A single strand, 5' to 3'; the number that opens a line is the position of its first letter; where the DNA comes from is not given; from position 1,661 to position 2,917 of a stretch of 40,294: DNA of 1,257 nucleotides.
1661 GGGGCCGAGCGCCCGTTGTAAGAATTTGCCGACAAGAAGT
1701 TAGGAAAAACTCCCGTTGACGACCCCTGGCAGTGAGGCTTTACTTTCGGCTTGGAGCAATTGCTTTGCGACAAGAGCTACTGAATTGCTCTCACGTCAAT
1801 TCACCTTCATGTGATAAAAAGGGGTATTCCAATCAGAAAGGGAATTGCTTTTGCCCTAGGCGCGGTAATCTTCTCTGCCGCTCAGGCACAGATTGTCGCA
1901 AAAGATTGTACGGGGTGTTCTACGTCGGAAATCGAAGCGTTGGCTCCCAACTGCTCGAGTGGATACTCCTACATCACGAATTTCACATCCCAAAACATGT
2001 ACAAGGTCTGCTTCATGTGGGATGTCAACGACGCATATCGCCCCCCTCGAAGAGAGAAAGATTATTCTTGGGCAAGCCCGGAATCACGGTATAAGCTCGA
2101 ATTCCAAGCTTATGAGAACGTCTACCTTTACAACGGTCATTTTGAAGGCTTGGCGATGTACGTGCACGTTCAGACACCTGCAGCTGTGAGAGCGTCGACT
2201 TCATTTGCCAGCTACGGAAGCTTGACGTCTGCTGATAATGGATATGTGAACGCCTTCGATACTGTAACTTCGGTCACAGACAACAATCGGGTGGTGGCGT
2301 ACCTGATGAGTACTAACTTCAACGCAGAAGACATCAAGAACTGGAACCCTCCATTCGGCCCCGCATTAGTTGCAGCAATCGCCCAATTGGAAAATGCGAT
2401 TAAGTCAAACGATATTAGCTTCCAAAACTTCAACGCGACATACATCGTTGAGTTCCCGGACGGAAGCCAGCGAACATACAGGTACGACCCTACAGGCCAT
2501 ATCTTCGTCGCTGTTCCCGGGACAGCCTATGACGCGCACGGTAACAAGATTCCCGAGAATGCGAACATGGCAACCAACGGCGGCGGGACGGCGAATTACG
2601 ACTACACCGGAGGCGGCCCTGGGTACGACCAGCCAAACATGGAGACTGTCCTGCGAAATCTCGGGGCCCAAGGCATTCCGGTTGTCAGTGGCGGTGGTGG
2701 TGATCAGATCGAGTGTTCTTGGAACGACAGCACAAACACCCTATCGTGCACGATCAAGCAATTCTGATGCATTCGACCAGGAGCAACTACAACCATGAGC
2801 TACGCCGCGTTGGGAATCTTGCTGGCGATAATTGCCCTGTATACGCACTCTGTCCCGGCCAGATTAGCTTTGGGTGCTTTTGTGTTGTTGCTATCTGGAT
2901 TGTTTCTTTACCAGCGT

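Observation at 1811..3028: Islet cargo: a Sec-secreted Cys/Gly-rich 318-aa protein plus a 77-aa multi-TM partner, a candidate undescribed two-gene module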

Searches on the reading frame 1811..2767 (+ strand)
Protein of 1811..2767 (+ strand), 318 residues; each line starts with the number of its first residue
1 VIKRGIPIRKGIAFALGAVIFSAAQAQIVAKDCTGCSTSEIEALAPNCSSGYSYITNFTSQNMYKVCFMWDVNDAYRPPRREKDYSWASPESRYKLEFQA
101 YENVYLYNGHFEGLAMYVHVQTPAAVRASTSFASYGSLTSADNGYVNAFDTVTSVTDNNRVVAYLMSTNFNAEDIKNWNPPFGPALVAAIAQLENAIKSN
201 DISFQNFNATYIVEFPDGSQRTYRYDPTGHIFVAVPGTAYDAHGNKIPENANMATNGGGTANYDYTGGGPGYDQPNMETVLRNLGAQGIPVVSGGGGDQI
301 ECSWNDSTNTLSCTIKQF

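Call 5: search_protein_families(library=pfam, proteins=[window:1811-2767:+], max_evalue=1)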
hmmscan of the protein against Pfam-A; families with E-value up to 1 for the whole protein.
window:1811-2767:+ (318 aa): 1 family
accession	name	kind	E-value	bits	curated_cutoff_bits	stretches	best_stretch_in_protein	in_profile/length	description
PF05593.20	RHS_repeat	-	0.0051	17.6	22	1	216-231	13-28/38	RHS Repeat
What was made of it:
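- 2426..2560 (+): Conserved core of the family (residues about 206-250): F-x-DGS...Y-x-Y/F-D...VPGTA-x-D-x-x-GN-x-IPE, an Rhs/YD-repeat-like beta-hairpin meander. Sub-threshold Pfam RHS_repeat hit at residues 216-231 (17.6 bits against a cut-off of 22; call 5).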

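Call 7: find_homologous_proteins(query=window:1811-2764:+, max_evalue=0.001)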
Query window:1811-2764:+ (318 aa): 19 proteins with E <= 0.001 among 1844 candidates.
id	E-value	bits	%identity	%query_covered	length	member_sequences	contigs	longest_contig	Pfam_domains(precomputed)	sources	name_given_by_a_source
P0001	3.4e-210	715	98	98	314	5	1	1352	-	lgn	-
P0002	4.1e-170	583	81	98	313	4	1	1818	-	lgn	-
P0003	5.2e-158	543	74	98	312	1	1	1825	-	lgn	-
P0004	7.3e-115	402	58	96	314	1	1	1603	PF03642.19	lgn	-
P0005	4.1e-111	389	56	96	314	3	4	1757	-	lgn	-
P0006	1.1e-81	293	51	94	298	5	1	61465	-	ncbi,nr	ncbi:MAG TPA: hypothetical protein VFH71_13205 [Rhodanobacteraceae bacterium]|nr:hypothetical protei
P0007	2.4e-75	272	46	98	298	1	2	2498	-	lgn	-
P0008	1.6e-73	266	47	97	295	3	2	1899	-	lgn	-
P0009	2.8e-73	265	47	98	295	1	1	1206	-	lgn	-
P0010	7.9e-73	264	50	98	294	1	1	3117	-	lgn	-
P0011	2.3e-66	242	42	95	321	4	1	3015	-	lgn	-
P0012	6.2e-63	231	42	90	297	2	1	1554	-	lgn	-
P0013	6.3e-63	231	42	95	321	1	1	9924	-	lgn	-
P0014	3.6e-61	225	43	93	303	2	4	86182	-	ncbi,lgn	-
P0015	3.5e-59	219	41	90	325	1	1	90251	-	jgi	jgi:hypothetical protein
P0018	1.2e-52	197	42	85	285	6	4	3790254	-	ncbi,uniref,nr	ncbi:hypothetical protein [Xanthomonas albilineans]|uniref:hypothetical protein n=1 Tax=Xanthomonas 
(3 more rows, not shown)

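Call 8: search_protein_families(library=ncbifam, proteins=[window:1811-2767:+], max_evalue=1)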
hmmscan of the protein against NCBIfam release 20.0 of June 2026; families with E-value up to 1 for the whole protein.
window:1811-2767:+ (318 aa): 0 families

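Call 9: search_solved_structures(query=window:1811-2764:+, max_evalue=10)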
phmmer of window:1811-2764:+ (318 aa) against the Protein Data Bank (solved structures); distinct sequences matched with E-value up to 10: 0.

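Call 10: find_encoding_contigs(protein=P0006, flank=6000, max_places=3)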
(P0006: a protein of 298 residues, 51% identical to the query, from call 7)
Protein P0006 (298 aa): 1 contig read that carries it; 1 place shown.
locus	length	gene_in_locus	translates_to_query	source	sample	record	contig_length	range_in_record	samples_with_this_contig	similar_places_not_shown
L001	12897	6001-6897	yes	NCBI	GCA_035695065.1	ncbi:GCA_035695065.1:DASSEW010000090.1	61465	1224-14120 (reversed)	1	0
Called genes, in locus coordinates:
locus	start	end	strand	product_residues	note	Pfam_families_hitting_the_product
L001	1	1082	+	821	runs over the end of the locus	PF00512:HisKA, PF02518:HATPase_c, PF00072:Response_reg, PF01627:Hpt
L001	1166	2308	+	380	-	PF08614:ATG16 (faint), PF01551:Peptidase_M23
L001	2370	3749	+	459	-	PF22694:CtpB_N-like, PF00595:PDZ, PF13180:PDZ_2, PF17820:PDZ_6, PF03572:Peptidase_S41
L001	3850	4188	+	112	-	PF00543:P-II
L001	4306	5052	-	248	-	PF00300:His_Phos_1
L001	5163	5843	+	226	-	-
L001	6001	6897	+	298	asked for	-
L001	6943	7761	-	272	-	PF01061:ABC2_membrane, PF12698:ABC2_membrane_3 (weak)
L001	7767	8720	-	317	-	PF00005:ABC_tran, PF13304:AAA_21 (faint)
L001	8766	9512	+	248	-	PF00970:FAD_binding_6, PF00175:NAD_binding_1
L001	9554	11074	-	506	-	PF13541:ChlI, PF00158:Sigma54_activat (faint), PF01078:Mg_chelatase, PF07728:AAA_5 (faint), PF00493:MCM (weak), PF13335:Mg_chelatase_C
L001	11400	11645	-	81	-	PF04380:BMFP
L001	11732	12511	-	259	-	PF00902:TatC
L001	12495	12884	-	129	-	PF02416:TatA_B_E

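Call 11: find_encoding_contigs(protein=P0018, flank=6000, max_places=3)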
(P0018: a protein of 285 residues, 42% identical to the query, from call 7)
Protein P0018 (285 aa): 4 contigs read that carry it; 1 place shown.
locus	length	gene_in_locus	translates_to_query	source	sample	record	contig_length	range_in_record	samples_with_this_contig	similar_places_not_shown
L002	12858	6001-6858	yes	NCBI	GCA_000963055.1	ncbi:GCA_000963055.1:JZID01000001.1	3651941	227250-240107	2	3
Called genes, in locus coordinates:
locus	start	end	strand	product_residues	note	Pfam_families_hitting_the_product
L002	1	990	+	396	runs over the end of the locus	PF07394:DUF1501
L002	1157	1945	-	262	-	PF06167:Peptidase_M90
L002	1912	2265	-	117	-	-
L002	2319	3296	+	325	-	PF08279:HTH_11, PF03099:BPL_LplA_LipB, PF16917:BPL_LplA_LipB_2 (weak), PF02237:BPL_C (weak)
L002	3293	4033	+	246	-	PF03309:Pan_kinase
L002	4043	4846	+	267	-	PF05036:SPOR (faint)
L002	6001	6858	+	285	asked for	-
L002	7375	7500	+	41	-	-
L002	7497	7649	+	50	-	PF08085:Entericidin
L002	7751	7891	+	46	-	PF08085:Entericidin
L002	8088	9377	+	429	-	PF00579:tRNA-synt_1b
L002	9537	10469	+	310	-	PF23023:Anti-Pycsar_Apyc1 (weak), PF00753:Lactamase_B, PF19583:ODP (weak)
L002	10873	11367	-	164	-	-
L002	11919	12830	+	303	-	PF00892:EamA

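Call 12: find_encoding_contigs(protein=P0014, flank=6000, max_places=3)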
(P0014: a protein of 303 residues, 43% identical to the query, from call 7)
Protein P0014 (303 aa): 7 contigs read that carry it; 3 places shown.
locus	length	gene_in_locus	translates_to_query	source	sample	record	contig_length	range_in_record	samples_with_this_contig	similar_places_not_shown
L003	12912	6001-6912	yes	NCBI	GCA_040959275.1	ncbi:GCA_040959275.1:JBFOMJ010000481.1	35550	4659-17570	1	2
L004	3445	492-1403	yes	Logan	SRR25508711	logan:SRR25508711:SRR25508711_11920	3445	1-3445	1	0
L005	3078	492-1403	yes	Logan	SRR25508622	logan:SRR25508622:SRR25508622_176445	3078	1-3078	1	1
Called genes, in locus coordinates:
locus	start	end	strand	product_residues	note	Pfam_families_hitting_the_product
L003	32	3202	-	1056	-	PF00873:ACR_tran, PF03176:MMPL, PF02355:SecD_SecF_C (faint)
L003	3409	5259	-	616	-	PF07715:Plug, PF00593:TonB_dep_Rec_b-barrel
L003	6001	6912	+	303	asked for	-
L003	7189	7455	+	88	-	PF01527:HTH_Tnp_1, PF13518:HTH_28 (weak)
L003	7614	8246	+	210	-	PF00665:rve, PF13683:rve_3, PF13333:rve_2 (weak)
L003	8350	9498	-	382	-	PF01979:Amidohydro_1, PF07969:Amidohydro_3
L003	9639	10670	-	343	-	PF01380:SIS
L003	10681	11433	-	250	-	PF00392:GntR, PF07702:UTRA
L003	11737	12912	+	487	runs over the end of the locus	PF00479:G6PD_N, PF02781:G6PD_C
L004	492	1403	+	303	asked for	-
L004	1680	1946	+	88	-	PF01527:HTH_Tnp_1, PF13518:HTH_28 (weak)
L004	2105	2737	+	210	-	PF00665:rve, PF13683:rve_3, PF13333:rve_2 (weak)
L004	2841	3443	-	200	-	?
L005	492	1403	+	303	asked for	-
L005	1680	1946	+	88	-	PF01527:HTH_Tnp_1, PF13518:HTH_28 (weak)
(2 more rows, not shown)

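Call 13: find_encoding_contigs(protein=P0015, flank=6000, max_places=3)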
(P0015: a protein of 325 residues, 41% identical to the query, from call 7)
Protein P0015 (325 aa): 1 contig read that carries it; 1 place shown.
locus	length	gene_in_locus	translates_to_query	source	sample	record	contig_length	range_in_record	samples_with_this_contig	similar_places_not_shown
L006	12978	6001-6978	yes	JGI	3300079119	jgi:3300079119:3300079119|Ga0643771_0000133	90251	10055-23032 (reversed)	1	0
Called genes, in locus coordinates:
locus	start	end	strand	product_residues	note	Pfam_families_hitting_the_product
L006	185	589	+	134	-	PF07007:LprI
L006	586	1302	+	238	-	PF07007:LprI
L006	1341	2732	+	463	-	PF01471:PG_binding_1, PF20410:X-Tfes_XVIPCD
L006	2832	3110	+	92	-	PF05015:HigB-like_toxin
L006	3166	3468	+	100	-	PF01381:HTH_3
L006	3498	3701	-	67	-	-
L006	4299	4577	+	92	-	-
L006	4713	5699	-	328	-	PF05598:DUF772, PF01609:DDE_Tnp_1, PF13612:DDE_Tnp_1_3 (weak)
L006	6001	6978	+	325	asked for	-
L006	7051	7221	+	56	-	-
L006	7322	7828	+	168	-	PF07007:LprI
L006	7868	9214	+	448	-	PF21277:T6SS_VgrG3-like_C, PF01471:PG_binding_1, PF09374:PG_binding_3 (faint), PF20410:X-Tfes_XVIPCD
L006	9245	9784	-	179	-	-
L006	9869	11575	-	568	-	PF05231:MASE1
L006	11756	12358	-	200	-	-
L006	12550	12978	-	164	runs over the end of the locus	-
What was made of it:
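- On Effector-immunity pair (T4SS/T6SS): One locus (L006) lies within an X-Tfe/LprI cluster, but next to an IS element (call 13).
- IS elements are adjacent in L003 and L006 (calls 12, 13). L006 sits inside an X-Tfe (XVIPCD) / LprI effector-immunity cluster (call 13). L006 lies inside an X-Tfe/LprI effector-immunity cluster (call 13).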

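Call 15: find_related_loci(query=A1, collection=genome_contigs, flank=8000)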
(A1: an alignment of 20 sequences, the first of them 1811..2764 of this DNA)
Query A1 (318 aa) in genome_contigs; peptide patterns used: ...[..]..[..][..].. (x = any residue, [..] = any of these).
42 stretches matched a pattern; 4 encode a relative of the query (tblastn E <= 1e-3); 4 distinct loci.
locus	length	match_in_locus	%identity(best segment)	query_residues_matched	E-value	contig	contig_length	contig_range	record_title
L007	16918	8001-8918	42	12-314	6e-72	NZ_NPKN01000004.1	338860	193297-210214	Rhodanobacter sp. T12-5 NODE_4_length_338860_cov_114.605, whole genome shotgun sequence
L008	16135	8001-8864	51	3-303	5e-91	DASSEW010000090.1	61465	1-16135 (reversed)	MAG TPA_asm: Rhodanobacteraceae bacterium isolate SMAG_U988 k141_1255926, whole genome shotgun sequence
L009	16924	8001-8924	42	16-314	3e-68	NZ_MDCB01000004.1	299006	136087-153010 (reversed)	Xanthomonas albilineans strain CFBP2523 Xalb-CFBP2523-G1004, whole genome shotgun sequence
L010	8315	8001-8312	35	210-315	2e-8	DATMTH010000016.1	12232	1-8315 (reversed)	MAG TPA_asm: Rhodanobacter sp. isolate SMAG_U13007 k141_382973, whole genome shotgun sequence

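Call 17: find_encoding_contigs(protein=P0001, flank=6000, max_places=4)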
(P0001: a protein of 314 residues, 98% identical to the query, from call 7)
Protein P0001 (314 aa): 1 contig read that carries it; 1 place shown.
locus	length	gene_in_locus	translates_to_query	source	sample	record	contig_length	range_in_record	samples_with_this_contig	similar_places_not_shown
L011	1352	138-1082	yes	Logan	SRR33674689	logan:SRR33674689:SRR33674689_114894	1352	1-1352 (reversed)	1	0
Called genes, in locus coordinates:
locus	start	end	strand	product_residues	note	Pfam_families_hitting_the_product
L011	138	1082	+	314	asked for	-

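Call 18: find_encoding_contigs(protein=P0002, flank=6000, max_places=4)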
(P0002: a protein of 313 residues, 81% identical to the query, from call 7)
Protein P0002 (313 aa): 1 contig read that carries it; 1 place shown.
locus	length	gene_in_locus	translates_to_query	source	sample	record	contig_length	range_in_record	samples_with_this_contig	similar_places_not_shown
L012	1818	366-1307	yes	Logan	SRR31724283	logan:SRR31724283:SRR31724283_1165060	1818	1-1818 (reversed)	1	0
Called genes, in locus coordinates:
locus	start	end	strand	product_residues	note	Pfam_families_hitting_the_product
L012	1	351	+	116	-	?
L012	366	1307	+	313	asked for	-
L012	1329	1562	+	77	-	-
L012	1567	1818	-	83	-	?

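Call 19: find_encoding_contigs(protein=P0003, flank=6000, max_places=4)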
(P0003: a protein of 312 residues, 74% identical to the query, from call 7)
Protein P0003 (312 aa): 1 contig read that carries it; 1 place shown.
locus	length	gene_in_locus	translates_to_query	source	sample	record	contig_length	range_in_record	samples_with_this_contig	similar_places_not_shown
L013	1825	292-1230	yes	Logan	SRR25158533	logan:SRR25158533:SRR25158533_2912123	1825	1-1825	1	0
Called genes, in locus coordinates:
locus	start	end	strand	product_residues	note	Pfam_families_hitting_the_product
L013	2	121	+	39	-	?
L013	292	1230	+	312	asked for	-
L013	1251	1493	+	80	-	-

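Call 20: find_encoding_contigs(protein=P0005, flank=6000, max_places=4)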
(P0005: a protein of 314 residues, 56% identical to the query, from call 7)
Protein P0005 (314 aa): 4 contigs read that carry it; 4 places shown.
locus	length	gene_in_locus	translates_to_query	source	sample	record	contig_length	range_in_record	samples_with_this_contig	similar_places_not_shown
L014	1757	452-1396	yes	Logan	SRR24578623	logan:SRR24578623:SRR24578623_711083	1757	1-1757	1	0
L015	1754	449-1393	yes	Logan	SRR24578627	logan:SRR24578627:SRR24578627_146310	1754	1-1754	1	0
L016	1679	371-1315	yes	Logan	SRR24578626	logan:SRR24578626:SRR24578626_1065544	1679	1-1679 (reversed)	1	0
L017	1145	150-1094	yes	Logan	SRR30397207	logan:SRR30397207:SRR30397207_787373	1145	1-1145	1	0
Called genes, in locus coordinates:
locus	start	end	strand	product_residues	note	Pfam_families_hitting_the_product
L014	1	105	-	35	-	?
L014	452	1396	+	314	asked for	-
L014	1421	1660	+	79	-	-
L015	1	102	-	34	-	?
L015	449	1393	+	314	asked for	-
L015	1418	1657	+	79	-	-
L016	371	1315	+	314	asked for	-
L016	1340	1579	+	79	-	-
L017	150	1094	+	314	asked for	-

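Call 27: predict_structure(alignment_id=A1)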
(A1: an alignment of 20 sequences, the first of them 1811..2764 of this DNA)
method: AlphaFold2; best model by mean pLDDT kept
length: 318 residues; sequences in the alignment: 20
mean_pLDDT: 81.8   pTM: 0.77
mean pLDDT of the five models: 81.8, 81.1, 80.7, 80.6, 79.6
residues with pLDDT >= 90: 165; 70-90: 89; 50-70: 24; < 50: 40
segments of 3 or more residues with pLDDT < 50: 1-24, 126-141
pLDDT, mean of each block of 10 residues (from residue 1): 43 39 60 93 94 94 94 59 90 93 94 91 55 40 79 90 90 92 94 86 86 95 91 95 94 86 87 88 87 69 89 83
secondary structure, 60 per line:
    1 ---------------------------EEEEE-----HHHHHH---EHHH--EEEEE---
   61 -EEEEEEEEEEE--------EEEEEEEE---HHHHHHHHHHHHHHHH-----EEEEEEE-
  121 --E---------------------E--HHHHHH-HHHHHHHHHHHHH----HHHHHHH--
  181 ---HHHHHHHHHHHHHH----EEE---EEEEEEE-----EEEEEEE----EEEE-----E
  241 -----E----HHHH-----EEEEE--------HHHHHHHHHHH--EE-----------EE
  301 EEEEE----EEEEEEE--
elements in order: E28-32 H38-43 E53-57 E62-72 E81-88 H92-107 E113-119 H148-153 H155-167 H172-178 H184-197 E202-204 E208-214 E220-226 E231-234 H251-254 E260-264 H273-283 E299-305 E310-316
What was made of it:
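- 1811..2767 (+): Large gene: 318-aa exported protein. Signal peptide is codons 1-26 (nt 1811-1888). The mature protein is 292 aa, 32 kDa, pI 4.66. AF2 model pLDDT 81.8, pTM 0.77 (call 27).
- On Pore-forming colicin + immunity: The model is alpha/beta (call 27).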

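Call 29: search_protein_representatives(alignment_id=A1)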
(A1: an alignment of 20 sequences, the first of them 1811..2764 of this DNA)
Query: 20 sequences, 301 profile positions. Proteins with E-value up to 0.001 (for the whole library): 453; up to 1e-10: 133; up to 1e-30: 14. The best 150 are listed.
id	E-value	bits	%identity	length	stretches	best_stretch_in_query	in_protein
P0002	1.4e-144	497.2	-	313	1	1-301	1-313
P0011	2.0e-122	424.5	-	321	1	8-298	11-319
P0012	6.3e-121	419.6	-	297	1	1-300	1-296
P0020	1.1e-94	333.4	-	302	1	3-299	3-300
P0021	1.2e-89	316.8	-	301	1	1-297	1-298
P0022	7.6e-64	232.1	-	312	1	5-298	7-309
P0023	6.2e-63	229.1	-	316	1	3-296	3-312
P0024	2.2e-57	210.9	-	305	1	6-297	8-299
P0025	7.5e-57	209.2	-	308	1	10-296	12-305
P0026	5.2e-54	199.9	-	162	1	3-151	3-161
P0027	7.7e-37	143.5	-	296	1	11-297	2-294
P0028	5.8e-35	137.3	-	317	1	10-288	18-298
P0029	3.5e-31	124.9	-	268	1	25-300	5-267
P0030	4.1e-31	124.7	-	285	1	6-268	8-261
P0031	2.6e-27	112.2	-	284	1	6-297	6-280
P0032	4.2e-27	111.5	-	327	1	10-296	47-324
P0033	6.7e-27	110.8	-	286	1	8-296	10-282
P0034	9.7e-27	110.3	-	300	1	25-298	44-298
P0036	9.6e-26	107.0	-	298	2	89-288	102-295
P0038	3.1e-25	105.4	-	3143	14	195-244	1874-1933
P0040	3.2e-24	102.1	-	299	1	26-297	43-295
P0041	3.8e-24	101.8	-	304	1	24-266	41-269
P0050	1.4e-21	93.3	-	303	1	17-298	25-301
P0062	2.9e-19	85.8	-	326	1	86-298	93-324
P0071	2.5e-17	79.4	-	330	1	11-298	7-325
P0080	1.3e-15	73.7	-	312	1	4-298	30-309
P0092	3.3e-14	69.1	-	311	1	20-297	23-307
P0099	7.1e-14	68.1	-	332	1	5-298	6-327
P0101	1.5e-13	67.0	-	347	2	195-297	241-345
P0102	1.9e-13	66.7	-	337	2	81-299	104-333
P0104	2.9e-13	66.1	-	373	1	123-297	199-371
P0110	6.7e-13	64.9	-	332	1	9-293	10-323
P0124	1.1e-11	60.9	-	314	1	8-298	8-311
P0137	3.1e-11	59.4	-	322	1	6-298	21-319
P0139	3.8e-11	59.1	-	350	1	125-288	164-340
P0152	1.3e-10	57.4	-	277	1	9-298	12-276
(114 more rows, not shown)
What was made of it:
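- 2426..2560 (+): The 3143-aa YD-repeat protein P0038 hits this stretch 14 times (call 29).
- Closest known: Rhs / YD-repeat proteins. Same: A 3143-aa YD-repeat protein matches it 14 times (call 29).
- Checked: The large one has 19 homologues by word-index search and 453 clusters by profile search (calls 7, 29).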

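Call 30: fold_search(model_id=the predicted structure, library=pdb)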
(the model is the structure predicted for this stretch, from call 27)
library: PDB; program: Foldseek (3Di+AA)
matches with E <= 10: 240; with E <= 0.001: 0
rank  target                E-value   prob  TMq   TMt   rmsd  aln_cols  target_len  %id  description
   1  9bja_B                2.7e-01  0.03  0.10  0.12  20.4       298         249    9  C. difficile Tcdb cysteine protease domain in complex with IP6 (released 2024-07-03)
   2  5lbi                  2.7e-01  0.03  0.08  0.10  18.6       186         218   10  Apo-structure of humanised RadA-mutant humRadA3 (released 2016-10-26)
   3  9ea5_B                3.2e-01  0.01  0.09  0.08  20.2       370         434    8  Structure of Citrobacter BubCD D104A mutant (released 2025-09-24)
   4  5kdd_B                4.1e-01  0.02  0.08  0.10  19.4       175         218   10  Apo-structure of humanised RadA-mutant humRadA22 (released 2016-10-19)
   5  3pa8_A                4.6e-01  0.04  0.09  0.11  19.3       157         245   10  Structure of the C. difficile TcdB cysteine protease domain in complex with a peptide inhibitor (released 2010-12-15)
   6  3pee_A                4.9e-01  0.04  0.09  0.10  19.4       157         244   10  Structure of the C. difficile TcdB cysteine protease domain (released 2011-02-16)
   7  6tv3                  5.2e-01  0.02  0.07  0.10  20.1       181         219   10  HumRadA1 in complex with 3-amino-2-naphthoic acid (released 2021-01-27)
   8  9ea5_A                6.2e-01  0.01  0.10  0.09  19.6       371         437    8  Structure of Citrobacter BubCD D104A mutant (released 2025-09-24)
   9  9eae_A                7.9e-01  0.01  0.10  0.08  20.9       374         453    9  Structure of Citrobacter BubCD(D104A)-BubB (released 2025-09-24)
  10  6znx_B                8.4e-01  0.02  0.08  0.08  16.4       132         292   17  Ribokinase from Thermus Species (released 2020-07-15)
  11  4b3d_A                8.9e-01  0.01  0.08  0.10  19.0       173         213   10  Humanised monomeric RadA in complex with 5-methyl indole (released 2013-02-06)
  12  1lii                  9.5e-01  0.05  0.11  0.10  13.0       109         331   13  STRUCTURE OF T. GONDII ADENOSINE KINASE BOUND TO ADENOSINE 2 AND AMP-PCP (released 2002-05-15)
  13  1lij                  9.5e-01  0.04  0.10  0.10  13.1       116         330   12  STRUCTURE OF T. GONDII ADENOSINE KINASE BOUND TO PRODRUG 2 7-IODOTUBERCIDIN AND AMP-PCP (released 2002-05-15)
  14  9bja_A                1.1e+00  0.03  0.09  0.10  19.5       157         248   10  C. difficile Tcdb cysteine protease domain in complex with IP6 (released 2024-07-03)
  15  6hqu_C                1.1e+00  0.02  0.08  0.11  18.7       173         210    9  Humanised RadA mutant HumRadA22 in complex with a recombined BRC repeat 8-2 (released 2019-10-09)
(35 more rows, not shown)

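Call 31: search_protein_families(library=pfam, proteins=[P0020, P0022, P0027, P0028, P0032, P0036, P0040, P0071, P0104, P0139], max_evalue=0.1)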
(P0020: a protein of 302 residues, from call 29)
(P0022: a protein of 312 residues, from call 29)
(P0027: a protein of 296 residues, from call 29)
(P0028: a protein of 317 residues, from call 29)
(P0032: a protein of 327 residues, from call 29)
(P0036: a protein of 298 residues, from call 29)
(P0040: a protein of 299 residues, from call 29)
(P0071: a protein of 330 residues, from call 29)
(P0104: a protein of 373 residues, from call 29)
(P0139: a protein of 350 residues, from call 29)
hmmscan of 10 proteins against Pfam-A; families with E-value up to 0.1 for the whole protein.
P0020 (302 aa): 0 families

P0022 (312 aa): 0 families

P0027 (296 aa): 0 families

P0028 (317 aa): 0 families

P0032 (327 aa): 0 families

P0036 (298 aa): 1 family
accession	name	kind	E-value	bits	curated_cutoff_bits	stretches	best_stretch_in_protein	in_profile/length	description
PF20130.4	DUF6520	-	0.019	15.8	25.4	1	1-77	1-75/83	Family of unknown function (DUF6520)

P0040 (299 aa): 0 families

P0071 (330 aa): 0 families

P0104 (373 aa): 1 family
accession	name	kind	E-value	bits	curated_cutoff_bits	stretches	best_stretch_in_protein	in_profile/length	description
PF05593.20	RHS_repeat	-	0.049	14.5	22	0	158-172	23-37/38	RHS Repeat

P0139 (350 aa): 0 families
